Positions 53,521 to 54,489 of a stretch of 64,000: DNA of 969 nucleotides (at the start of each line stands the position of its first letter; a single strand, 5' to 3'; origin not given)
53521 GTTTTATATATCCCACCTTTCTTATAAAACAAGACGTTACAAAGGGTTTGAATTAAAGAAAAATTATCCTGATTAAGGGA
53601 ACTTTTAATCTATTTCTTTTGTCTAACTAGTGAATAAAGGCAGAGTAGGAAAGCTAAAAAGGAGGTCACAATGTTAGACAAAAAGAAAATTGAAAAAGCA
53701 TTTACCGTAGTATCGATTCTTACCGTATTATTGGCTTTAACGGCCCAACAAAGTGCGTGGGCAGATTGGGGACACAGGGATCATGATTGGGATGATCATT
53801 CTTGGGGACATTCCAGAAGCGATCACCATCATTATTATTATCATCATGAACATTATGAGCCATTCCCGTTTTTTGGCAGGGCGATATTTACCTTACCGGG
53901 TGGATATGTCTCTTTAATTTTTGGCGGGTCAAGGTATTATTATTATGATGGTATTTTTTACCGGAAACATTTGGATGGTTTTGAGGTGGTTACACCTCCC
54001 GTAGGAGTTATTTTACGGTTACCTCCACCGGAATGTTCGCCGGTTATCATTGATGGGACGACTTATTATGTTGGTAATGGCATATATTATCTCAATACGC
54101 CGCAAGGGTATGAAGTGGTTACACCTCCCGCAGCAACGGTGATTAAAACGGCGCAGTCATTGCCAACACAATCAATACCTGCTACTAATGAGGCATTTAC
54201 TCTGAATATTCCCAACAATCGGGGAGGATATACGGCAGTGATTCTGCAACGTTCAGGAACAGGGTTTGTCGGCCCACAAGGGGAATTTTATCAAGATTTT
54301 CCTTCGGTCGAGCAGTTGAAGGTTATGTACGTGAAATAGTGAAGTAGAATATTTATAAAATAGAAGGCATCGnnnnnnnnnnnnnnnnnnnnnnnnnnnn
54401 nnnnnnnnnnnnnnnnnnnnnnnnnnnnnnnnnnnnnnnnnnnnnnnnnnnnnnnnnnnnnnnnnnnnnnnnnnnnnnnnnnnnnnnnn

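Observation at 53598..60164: ECF sigma / zf-HC2 anti-sigma module controlling a His-rich secreted repeat protein, an LTXXQ (ZraP/Spy-like) protein and a MacAB-TolC pump: candidate metal/envelope-stress efflux operon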

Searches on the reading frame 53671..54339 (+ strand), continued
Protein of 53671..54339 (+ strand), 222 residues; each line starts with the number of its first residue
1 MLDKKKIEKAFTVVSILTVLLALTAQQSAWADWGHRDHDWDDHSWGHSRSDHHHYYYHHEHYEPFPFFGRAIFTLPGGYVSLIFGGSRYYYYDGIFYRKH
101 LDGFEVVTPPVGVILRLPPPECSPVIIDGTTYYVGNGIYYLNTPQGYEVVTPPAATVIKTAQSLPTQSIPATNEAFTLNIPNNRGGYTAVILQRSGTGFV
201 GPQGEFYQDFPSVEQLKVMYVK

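Call 35: fold_search(model_id=the predicted structure, library=pdb)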
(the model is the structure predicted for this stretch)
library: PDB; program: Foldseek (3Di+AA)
matches with E <= 10: 291; with E <= 0.001: 0
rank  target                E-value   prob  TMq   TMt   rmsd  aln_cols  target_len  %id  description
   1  3gf5_A                6.7e-01  0.05  0.13  0.10  13.8       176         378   12  Crystal structure of the P21 R1-R7 N-terminal domain of murine MVP (released 2009-11-10)
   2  8h36_B                7.4e-01  0.09  0.12  0.06  14.3       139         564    9  Cryo-EM Structure of the KBTBD2-CUL3-Rbx1-p85a dimeric complex (released 2023-10-11)
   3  9oz8_C                9.3e-01  0.03  0.08  0.04  15.9       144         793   13  Cryo-EM structure of chicken NEL dimer bound with one human NICOL. (released 2026-02-25)
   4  5e0j                  9.3e-01  0.02  0.08  0.10  16.5       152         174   16  1.20 A resolution structure of Norovirus 3CL protease in complex with a triazole-based macrocyclic (21-mer) inhibitor (released 2016-05-04)
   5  7fd2_C                9.8e-01  0.06  0.10  0.14  18.5       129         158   11  Cryo-EM structure of an alphavirus, Getah virus (released 2022-08-10)
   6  8fqc_P1               1.0e+00  0.03  0.10  0.12  15.1       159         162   12  Structure of baseplate with receptor binding complex of Agrobacterium phage Milano (released 2024-01-31)
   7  2eob_MODEL_1_A        1.2e+00  0.35  0.14  0.24   6.1        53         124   21  Solution structure of the second SH2 domain from rat PLC gamma-2 (released 2008-04-01)
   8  7rj9_B                1.2e+00  0.07  0.12  0.14  16.4       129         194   14  Crystal structure of the Vitronectin hemopexin-like domain binding Calcium (released 2022-07-27)
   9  9dqx_I                1.2e+00  0.04  0.13  0.16  17.2       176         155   12  Structure of western equine encephalitis virus CBA87 VLP (released 2025-03-26)
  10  7v4t_C                1.2e+00  0.03  0.10  0.13  18.8       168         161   11  Cryo-EM structure of Alphavirus M1 (released 2022-08-17)
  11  9dey_D                1.4e+00  0.02  0.08  0.10  17.0       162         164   11  Human norovirus GII.4 Sydney protease (released 2025-02-19)
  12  5jk7_A                1.4e+00  0.05  0.13  0.04  16.9       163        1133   10  The X-ray structure of the DDB1-DCAF1-Vpr-UNG2 complex (released 2016-10-05)
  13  7on7_A                1.5e+00  0.06  0.14  0.12  15.7       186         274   14  Crystal structure of the computationally designed SAKe6BE-L2 protein (released 2022-12-14)
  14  8fqc_Q1               1.5e+00  0.02  0.10  0.11  15.7       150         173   11  Structure of baseplate with receptor binding complex of Agrobacterium phage Milano (released 2024-01-31)
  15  6nir_D                1.6e+00  0.02  0.08  0.10  17.3       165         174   12  Crystal structure of a GII.4 norovirus HOV protease (released 2019-01-23)
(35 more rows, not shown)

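Call 42: search_protein_families(library=pfam, proteins=[window:53671-54339:+], max_evalue=10)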
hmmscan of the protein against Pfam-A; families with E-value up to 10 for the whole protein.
window:53671-54339:+ (222 aa): 3 families
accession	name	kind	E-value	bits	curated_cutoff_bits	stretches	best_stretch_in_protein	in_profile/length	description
PF20125.4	DUF6515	-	2.6e-21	76.7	24.9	1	46-160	21-139/179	Family of unknown function (DUF6515)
PF19212.5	CoV_NSP2_C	-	0.16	12.5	25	1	123-144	81-102/116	Coronavirus replicase NSP2, C-terminal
PF19683.4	DUF6185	-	0.22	10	25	1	11-59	397-443/825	Family of unknown function (DUF6185)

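Call 44: search_protein_families(library=ncbifam, proteins=[L042:12420-15533:+, L027:12321-15437:+, L050:12426-15554:+, L074:6128-9208:+, L049:12371-15451:+, L008:13641-16781:+, L036:15439-18657:+], max_evalue=1e-50)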
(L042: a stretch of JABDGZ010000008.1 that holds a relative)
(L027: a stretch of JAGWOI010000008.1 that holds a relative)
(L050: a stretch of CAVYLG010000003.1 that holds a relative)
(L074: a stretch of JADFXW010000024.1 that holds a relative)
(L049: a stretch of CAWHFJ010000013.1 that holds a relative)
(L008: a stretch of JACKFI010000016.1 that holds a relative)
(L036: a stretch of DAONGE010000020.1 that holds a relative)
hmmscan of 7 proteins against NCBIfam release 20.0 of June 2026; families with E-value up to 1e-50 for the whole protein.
L042:12420-15533:+ (1037 aa): 11 families
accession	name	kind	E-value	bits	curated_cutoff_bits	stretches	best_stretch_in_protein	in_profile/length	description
TIGR00915.1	2A0602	subfamily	0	1542.2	940.35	1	1-1035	1-1039/1050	efflux RND transporter permease subunit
NF000282.2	RND_permease_1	subfamily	0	1500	1250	1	2-1026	1-1029/1029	multidrug efflux RND transporter permease subunit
NF011706.2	PRK15127.1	equivalog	0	1433.5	2150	1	1-1032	1-1037/1049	multidrug efflux RND transporter permease subunit AcrB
NF007842.1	PRK10555.1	equivalog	0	1404.8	1854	1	1-1031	1-1033/1036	multidrug efflux RND transporter permease AcrD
NF007131.0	PRK09577.1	equivalog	0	1312.9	1768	1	1-1031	1-1029/1045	multidrug efflux RND transporter permease subunit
NF000037.1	RND_perm_OqxB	exception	4.3e-255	849.2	2200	1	2-1028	4-1038/1050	multidrug efflux RND transporter permease subunit OqxB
NF033617.1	RND_permease_2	subfamily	2e-243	810.6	1250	1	3-1025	2-1008/1009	multidrug efflux RND transporter permease subunit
NF007133.0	PRK09579.1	equivalog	6.8e-170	566.8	1763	1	4-1027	6-1005/1017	multidrug efflux RND transporter permease subunit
NF007905.0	PRK10614.1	equivalog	3.5e-147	491.8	1774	1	4-1028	6-1012/1025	multidrug efflux RND transporter permease subunit MdtC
NF007798.0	PRK10503.1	equivalog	5e-136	454.8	1584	1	2-1027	13-1025/1040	MdtB/MuxB family multidrug efflux RND transporter permease subunit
TIGR00914.1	2A0601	subfamily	9.8e-101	338.1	701.45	1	7-1025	11-1036/1051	CusA/CzcA family heavy metal efflux RND transporter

L027:12321-15437:+ (1038 aa): 11 families
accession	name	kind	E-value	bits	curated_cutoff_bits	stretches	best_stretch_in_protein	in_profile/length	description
TIGR00915.1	2A0602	subfamily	0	1554.6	940.35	1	2-1034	1-1037/1050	efflux RND transporter permease subunit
NF000282.2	RND_permease_1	subfamily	0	1510.8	1250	1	3-1027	1-1029/1029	multidrug efflux RND transporter permease subunit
NF011706.2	PRK15127.1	equivalog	0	1456.9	2150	1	3-1034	2-1038/1049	multidrug efflux RND transporter permease subunit AcrB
NF007842.1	PRK10555.1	equivalog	0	1419.8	1854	1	3-1033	2-1034/1036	multidrug efflux RND transporter permease AcrD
NF007131.0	PRK09577.1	equivalog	0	1327.9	1768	1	3-1032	2-1029/1045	multidrug efflux RND transporter permease subunit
NF000037.1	RND_perm_OqxB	exception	4.6e-254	845.8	2200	1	2-1030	3-1039/1050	multidrug efflux RND transporter permease subunit OqxB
NF033617.1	RND_permease_2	subfamily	8.5e-244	811.9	1250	1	3-1024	1-1006/1009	multidrug efflux RND transporter permease subunit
NF007133.0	PRK09579.1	equivalog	3.8e-180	600.8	1763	1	4-1027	5-1004/1017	multidrug efflux RND transporter permease subunit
NF007905.0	PRK10614.1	equivalog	5e-144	481.3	1774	1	5-1030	6-1013/1025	multidrug efflux RND transporter permease subunit MdtC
NF007798.0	PRK10503.1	equivalog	2.8e-135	452.3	1584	1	3-1029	13-1026/1040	MdtB/MuxB family multidrug efflux RND transporter permease subunit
TIGR00914.1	2A0601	subfamily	3.4e-98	329.7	701.45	1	15-1023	18-1033/1051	CusA/CzcA family heavy metal efflux RND transporter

L050:12426-15554:+ (1042 aa): 11 families
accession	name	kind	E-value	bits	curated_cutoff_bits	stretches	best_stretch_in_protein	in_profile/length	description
NF000282.2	RND_permease_1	subfamily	0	1268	1250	1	2-1028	1-1028/1029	multidrug efflux RND transporter permease subunit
TIGR00915.1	2A0602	subfamily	0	1136.2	940.35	1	1-1035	1-1036/1050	efflux RND transporter permease subunit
NF000037.1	RND_perm_OqxB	exception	1.2e-279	930.5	2200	1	2-1036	4-1043/1050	multidrug efflux RND transporter permease subunit OqxB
NF007131.0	PRK09577.1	equivalog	6.7e-273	908.1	1768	1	1-1033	1-1028/1045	multidrug efflux RND transporter permease subunit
NF007842.1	PRK10555.1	equivalog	8.2e-266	884.7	1854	1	1-1028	1-1027/1036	multidrug efflux RND transporter permease AcrD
NF011706.2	PRK15127.1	equivalog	1.7e-260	867.2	2150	1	1-1033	1-1036/1049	multidrug efflux RND transporter permease subunit AcrB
NF033617.1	RND_permease_2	subfamily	6.3e-251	835.5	1250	1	2-1028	1-1008/1009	multidrug efflux RND transporter permease subunit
NF007133.0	PRK09579.1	equivalog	1.3e-186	622.2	1763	1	3-1033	5-1008/1017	multidrug efflux RND transporter permease subunit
NF007905.0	PRK10614.1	equivalog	2.2e-147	492.5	1774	1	4-1034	6-1015/1025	multidrug efflux RND transporter permease subunit MdtC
NF007798.0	PRK10503.1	equivalog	2e-140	469.4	1584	1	2-1033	13-1028/1040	MdtB/MuxB family multidrug efflux RND transporter permease subunit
TIGR00914.1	2A0601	subfamily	1.5e-98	330.8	701.45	1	7-1034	12-1042/1051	CusA/CzcA family heavy metal efflux RND transporter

L074:6128-9208:+ (1026 aa): 11 families
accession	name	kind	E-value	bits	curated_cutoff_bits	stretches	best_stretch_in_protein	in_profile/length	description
NF007798.0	PRK10503.1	equivalog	0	1596.9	1584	1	3-1019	12-1028/1040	MdtB/MuxB family multidrug efflux RND transporter permease subunit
NF033617.1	RND_permease_2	subfamily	0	1320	1250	1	4-1014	1-1008/1009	multidrug efflux RND transporter permease subunit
NF007905.0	PRK10614.1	equivalog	0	1245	1774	1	5-1019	5-1014/1025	multidrug efflux RND transporter permease subunit MdtC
NF000282.2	RND_permease_1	subfamily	2.3e-206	688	1250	1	4-1013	1-1027/1029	multidrug efflux RND transporter permease subunit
TIGR00915.1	2A0602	subfamily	1.4e-186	622.4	940.35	1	4-1014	2-1029/1050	efflux RND transporter permease subunit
NF007133.0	PRK09579.1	equivalog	3e-160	534.9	1763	1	5-1012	5-1001/1017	multidrug efflux RND transporter permease subunit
NF007131.0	PRK09577.1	equivalog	1.2e-138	463.5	1768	1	4-1013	2-1022/1045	multidrug efflux RND transporter permease subunit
NF007842.1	PRK10555.1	equivalog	9.1e-135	450.9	1854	1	5-1013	3-1026/1036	multidrug efflux RND transporter permease AcrD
NF000037.1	RND_perm_OqxB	exception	9.8e-127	424.2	2200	1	1-1019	1-1040/1050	multidrug efflux RND transporter permease subunit OqxB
NF011706.2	PRK15127.1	equivalog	6.9e-124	414.9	2150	1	6-1011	4-1027/1049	multidrug efflux RND transporter permease subunit AcrB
TIGR00914.1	2A0601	subfamily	5.3e-107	358.8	701.45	1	15-1013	16-1035/1051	CusA/CzcA family heavy metal efflux RND transporter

L049:12371-15451:+ (1026 aa): 11 families
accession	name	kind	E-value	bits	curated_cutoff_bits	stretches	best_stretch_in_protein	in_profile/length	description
NF007798.0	PRK10503.1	equivalog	0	1603.3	1584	1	3-1019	12-1028/1040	MdtB/MuxB family multidrug efflux RND transporter permease subunit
NF033617.1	RND_permease_2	subfamily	0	1336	1250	1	4-1015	1-1009/1009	multidrug efflux RND transporter permease subunit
NF007905.0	PRK10614.1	equivalog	0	1263.4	1774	1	5-1019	5-1014/1025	multidrug efflux RND transporter permease subunit MdtC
NF000282.2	RND_permease_1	subfamily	5.1e-207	690.1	1250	1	4-1013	1-1027/1029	multidrug efflux RND transporter permease subunit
TIGR00915.1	2A0602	subfamily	1.9e-186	622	940.35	1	4-1014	2-1029/1050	efflux RND transporter permease subunit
NF007133.0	PRK09579.1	equivalog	1.5e-161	539.2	1763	1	5-1015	5-1004/1017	multidrug efflux RND transporter permease subunit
NF007842.1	PRK10555.1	equivalog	6.3e-138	461.3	1854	1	5-1015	3-1028/1036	multidrug efflux RND transporter permease AcrD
NF007131.0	PRK09577.1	equivalog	1.6e-137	459.8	1768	1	4-1016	2-1025/1045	multidrug efflux RND transporter permease subunit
NF011706.2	PRK15127.1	equivalog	6e-127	425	2150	1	6-1013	4-1029/1049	multidrug efflux RND transporter permease subunit AcrB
NF000037.1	RND_perm_OqxB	exception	9.1e-123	411.1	2200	1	1-1015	1-1036/1050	multidrug efflux RND transporter permease subunit OqxB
TIGR00914.1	2A0601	subfamily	3.1e-112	376.2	701.45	1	15-1014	16-1036/1051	CusA/CzcA family heavy metal efflux RND transporter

L008:13641-16781:+ (1046 aa): 10 families
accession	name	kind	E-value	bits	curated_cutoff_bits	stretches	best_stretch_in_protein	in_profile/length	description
NF033617.1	RND_permease_2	subfamily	3.5e-141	472.2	1250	1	8-1032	3-1008/1009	multidrug efflux RND transporter permease subunit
NF000282.2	RND_permease_1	subfamily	1.5e-107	360.8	1250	1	8-1032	3-1028/1029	multidrug efflux RND transporter permease subunit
TIGR00915.1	2A0602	subfamily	6.1e-87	292.6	940.35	1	7-1031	3-1028/1050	efflux RND transporter permease subunit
NF007905.0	PRK10614.1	equivalog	2.5e-86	290.3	1774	1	6-1039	4-1016/1025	multidrug efflux RND transporter permease subunit MdtC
TIGR00914.1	2A0601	subfamily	1.3e-80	271.5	701.45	1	1-1032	1-1036/1051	CusA/CzcA family heavy metal efflux RND transporter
NF007798.0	PRK10503.1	equivalog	2.1e-71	240.8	1584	1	9-1035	16-1026/1040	MdtB/MuxB family multidrug efflux RND transporter permease subunit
NF007133.0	PRK09579.1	equivalog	2.9e-70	237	1763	1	6-1032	4-1003/1017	multidrug efflux RND transporter permease subunit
NF007842.1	PRK10555.1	equivalog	1.9e-65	221.3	1854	1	7-1028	3-1023/1036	multidrug efflux RND transporter permease AcrD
NF007131.0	PRK09577.1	equivalog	8.5e-63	212.4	1768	1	7-1028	3-1019/1045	multidrug efflux RND transporter permease subunit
NF000037.1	RND_perm_OqxB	exception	3.2e-53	180.9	2200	1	7-1034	5-1037/1050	multidrug efflux RND transporter permease subunit OqxB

L036:15439-18657:+ (1072 aa): 9 families
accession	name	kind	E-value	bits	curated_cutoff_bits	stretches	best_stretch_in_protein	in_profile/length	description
NF033617.1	RND_permease_2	subfamily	2e-121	406.8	1250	1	21-845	10-803/1009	multidrug efflux RND transporter permease subunit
NF000282.2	RND_permease_1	subfamily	3.3e-102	343.1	1250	1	27-849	16-829/1029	multidrug efflux RND transporter permease subunit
TIGR00915.1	2A0602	subfamily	7.9e-87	292.2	940.35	1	19-846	8-826/1050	efflux RND transporter permease subunit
TIGR00914.1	2A0601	subfamily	3.3e-69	233.7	701.45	1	31-1070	25-1039/1051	CusA/CzcA family heavy metal efflux RND transporter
NF007133.0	PRK09579.1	equivalog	2.4e-66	224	1763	1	15-835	6-790/1017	multidrug efflux RND transporter permease subunit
NF007798.0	PRK10503.1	equivalog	1.5e-65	221.5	1584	1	18-846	19-818/1040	MdtB/MuxB family multidrug efflux RND transporter permease subunit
NF007842.1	PRK10555.1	equivalog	2.9e-62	210.8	1854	1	29-770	19-751/1036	multidrug efflux RND transporter permease AcrD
NF007905.0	PRK10614.1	equivalog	4.5e-59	200.1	1774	0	20-821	12-779/1025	multidrug efflux RND transporter permease subunit MdtC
NF007131.0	PRK09577.1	equivalog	3.7e-58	197.1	1768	1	24-823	14-798/1045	multidrug efflux RND transporter permease subunit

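Call 51: list_cluster_members(proteins=[window:53671-54339:+, window:54373-54933:+, window:54920-55408:+, window:55437-55922:+, window:57229-58185:+, window:58188-60164:+, window:60170-62242:+])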
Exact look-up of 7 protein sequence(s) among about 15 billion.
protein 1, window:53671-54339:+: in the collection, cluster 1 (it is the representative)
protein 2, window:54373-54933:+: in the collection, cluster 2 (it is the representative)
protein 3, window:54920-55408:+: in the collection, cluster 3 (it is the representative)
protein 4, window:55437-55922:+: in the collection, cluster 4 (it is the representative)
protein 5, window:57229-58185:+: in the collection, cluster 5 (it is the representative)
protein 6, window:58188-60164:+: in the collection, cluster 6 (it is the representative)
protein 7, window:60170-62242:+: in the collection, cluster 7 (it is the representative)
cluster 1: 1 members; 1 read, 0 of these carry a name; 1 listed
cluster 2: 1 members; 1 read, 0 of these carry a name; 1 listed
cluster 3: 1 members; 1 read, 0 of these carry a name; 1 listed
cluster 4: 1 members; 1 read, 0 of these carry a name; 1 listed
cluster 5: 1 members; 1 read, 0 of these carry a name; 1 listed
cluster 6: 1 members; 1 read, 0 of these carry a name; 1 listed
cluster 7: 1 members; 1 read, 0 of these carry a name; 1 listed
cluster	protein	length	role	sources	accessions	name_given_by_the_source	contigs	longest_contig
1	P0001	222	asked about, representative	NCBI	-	-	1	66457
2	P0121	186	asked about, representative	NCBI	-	-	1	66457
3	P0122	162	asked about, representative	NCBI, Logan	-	-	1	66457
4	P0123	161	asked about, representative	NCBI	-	-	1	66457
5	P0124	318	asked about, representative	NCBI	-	-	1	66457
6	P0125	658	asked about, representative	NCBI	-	-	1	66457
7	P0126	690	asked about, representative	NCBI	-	-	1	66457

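Call 52: search_protein_families(library=pfam, proteins=[L061:2754-3128:+, L025:3099-3572:+, L073:10332-10730:+, L041:10591-11037:+, L049:10732-11124:+, L046:10811-11266:+, L048:9501-9962:+, L048:10720-11133:+], max_evalue=0.1)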
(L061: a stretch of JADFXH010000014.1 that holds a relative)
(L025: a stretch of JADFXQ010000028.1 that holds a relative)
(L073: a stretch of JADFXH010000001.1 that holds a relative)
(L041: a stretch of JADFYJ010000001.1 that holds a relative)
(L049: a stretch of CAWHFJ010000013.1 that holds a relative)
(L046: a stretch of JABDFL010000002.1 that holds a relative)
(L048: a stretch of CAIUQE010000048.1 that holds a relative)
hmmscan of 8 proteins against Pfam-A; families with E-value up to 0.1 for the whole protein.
L061:2754-3128:+ (124 aa): 0 families

L025:3099-3572:+ (157 aa): 0 families

L073:10332-10730:+ (132 aa): 1 family
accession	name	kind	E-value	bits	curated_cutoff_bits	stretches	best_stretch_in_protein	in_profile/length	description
PF20205.3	DUF6567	-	0.068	13.5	27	0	9-129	2-118/123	Family of unknown function (DUF6567)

L041:10591-11037:+ (148 aa): 1 family
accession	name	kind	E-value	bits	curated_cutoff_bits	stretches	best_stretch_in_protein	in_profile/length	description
PF08139.17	LPAM_1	-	0.0052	17.6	20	1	5-22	1-18/18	Prokaryotic membrane lipoprotein lipid attachment site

L049:10732-11124:+ (130 aa): 3 families
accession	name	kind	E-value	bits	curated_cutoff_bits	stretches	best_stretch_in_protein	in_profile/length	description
PF07813.17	LTXXQ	-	0.00052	21.1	24.3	1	32-114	4-74/100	LTXXQ motif family protein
PF03377.19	TAL_effector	-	0.034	14.9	28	1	40-51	19-31/34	TAL effector repeat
PF20451.3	Calmod_bind_M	-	0.055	14.5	24.5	0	90-114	40-65/67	Calmodulin binding protein central domain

L046:10811-11266:+ (151 aa): 10 families
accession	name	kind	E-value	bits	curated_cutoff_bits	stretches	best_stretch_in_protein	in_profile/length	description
PF01047.28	MarR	-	2.3e-13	50.3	24.6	1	37-95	1-59/59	MarR family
PF22381.2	Staph_reg_Sar_Rot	-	5.5e-10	39.7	27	1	35-109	10-84/85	Transcriptional regulator SarA/Rot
PF12802.13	MarR_2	-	2.9e-07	31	27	1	36-93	2-60/61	MarR family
PF13463.12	HTH_27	-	4e-05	24.3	22.2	1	38-103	2-68/68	Winged helix DNA-binding domain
PF03965.22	Penicillinase_R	-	0.0008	20.2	22.6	1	37-125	1-98/115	Penicillinase repressor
PF01325.25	Fe_dep_repress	-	0.0036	17.9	26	1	57-87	26-56/60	Iron dependent repressor, N-terminal DNA binding domain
PF01978.25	TrmB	-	0.02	15.2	25.6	1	50-100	19-66/68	Sugar-specific transcriptional regulator TrmB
PF13412.12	HTH_24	-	0.037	14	21.9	1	39-83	3-47/48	Winged helix-turn-helix DNA-binding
PF25212.1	HVO_A0114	-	0.085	13.1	27.6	0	29-92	12-75/84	HVO_A0114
PF14133.12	DUF4300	-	0.089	12.9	27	0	77-148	90-161/252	Domain of unknown function (DUF4300)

L048:9501-9962:+ (153 aa): 9 families
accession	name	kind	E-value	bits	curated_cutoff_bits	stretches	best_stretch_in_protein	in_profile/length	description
PF05433.20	Rick_17kDa_Anti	-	2.3e-08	34.3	24.2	2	33-73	1-43/43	Glycine zipper 2TM domain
PF13488.11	Gly-zipper_Omp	-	1.3e-05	25.5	25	2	30-79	2-45/46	Glycine zipper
PF13441.11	Gly-zipper_YMGG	-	0.00022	21.3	28.9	1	27-74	3-44/45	YMGG-like Gly-zipper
PF05818.17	TraT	-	0.00034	20.9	31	1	10-80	67-134/214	Enterobacterial TraT complement resistance protein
PF12047.13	DNMT1-RFD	-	0.0036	17.8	22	1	95-130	61-96/144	Cytosine specific DNA methyltransferase replication foci domain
PF04391.17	DUF533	-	0.011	15.8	29.6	1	29-92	4-61/178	Protein of unknown function (DUF533)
PF13436.11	Gly-zipper_OmpA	-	0.028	14.7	27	0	28-73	5-44/44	Glycine-zipper domain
PF20101.4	DUF6491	-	0.073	13.5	27.5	0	7-25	5-23/138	Family of unknown function (DUF6491)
PF17508.7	MccV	-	0.096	13.7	27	1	53-90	28-65/104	Microcin V bacteriocin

L048:10720-11133:+ (137 aa): 0 families

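Call 61: search_protein_representatives(alignment_id=A2)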
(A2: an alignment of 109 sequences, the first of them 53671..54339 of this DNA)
Query: 109 sequences, 211 profile positions. Proteins with E-value up to 0.001 (for the whole library): 5371; up to 1e-10: 3446; up to 1e-30: 337. The best 150 are listed.
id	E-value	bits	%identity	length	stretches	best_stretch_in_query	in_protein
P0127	2.5e-76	272.4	-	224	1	3-211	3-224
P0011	5.3e-76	271.3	-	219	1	1-211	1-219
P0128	3.6e-74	265.3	-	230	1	1-211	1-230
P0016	5.9e-73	261.4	-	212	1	1-210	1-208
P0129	1.2e-71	257.1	-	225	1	5-211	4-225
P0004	3.8e-71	255.4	-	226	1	5-211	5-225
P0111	3.3e-70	252.4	-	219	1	1-211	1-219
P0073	4.1e-70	252.0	-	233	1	9-211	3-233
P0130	8.6e-70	251.0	-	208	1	2-211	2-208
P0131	5.9e-69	248.3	-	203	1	4-211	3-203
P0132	5.9e-69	248.3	-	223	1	5-211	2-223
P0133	1.3e-68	247.2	-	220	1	1-211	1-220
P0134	1.6e-68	246.8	-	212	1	1-210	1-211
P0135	2.3e-68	246.3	-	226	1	1-211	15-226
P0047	5.6e-68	245.1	-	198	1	1-211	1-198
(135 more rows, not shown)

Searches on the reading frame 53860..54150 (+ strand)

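Call 42: search_protein_families(library=pfam, proteins=[window:53860-54150:+], max_evalue=10)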
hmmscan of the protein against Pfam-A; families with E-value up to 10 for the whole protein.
window:53860-54150:+ (97 aa): 2 families
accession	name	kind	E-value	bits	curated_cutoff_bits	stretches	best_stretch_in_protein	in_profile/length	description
PF20125.4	DUF6515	-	9e-20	71.7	24.9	1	3-96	45-138/179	Family of unknown function (DUF6515)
PF19212.5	CoV_NSP2_C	-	0.018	15.6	25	1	60-81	81-102/116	Coronavirus replicase NSP2, C-terminal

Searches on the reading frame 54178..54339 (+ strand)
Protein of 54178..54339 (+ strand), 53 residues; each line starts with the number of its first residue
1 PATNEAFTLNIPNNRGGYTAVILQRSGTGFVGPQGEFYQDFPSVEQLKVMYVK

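Call 42: search_protein_families(library=pfam, proteins=[window:54178-54339:+], max_evalue=10)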
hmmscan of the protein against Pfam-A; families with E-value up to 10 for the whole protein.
window:54178-54339:+ (53 aa): 0 families
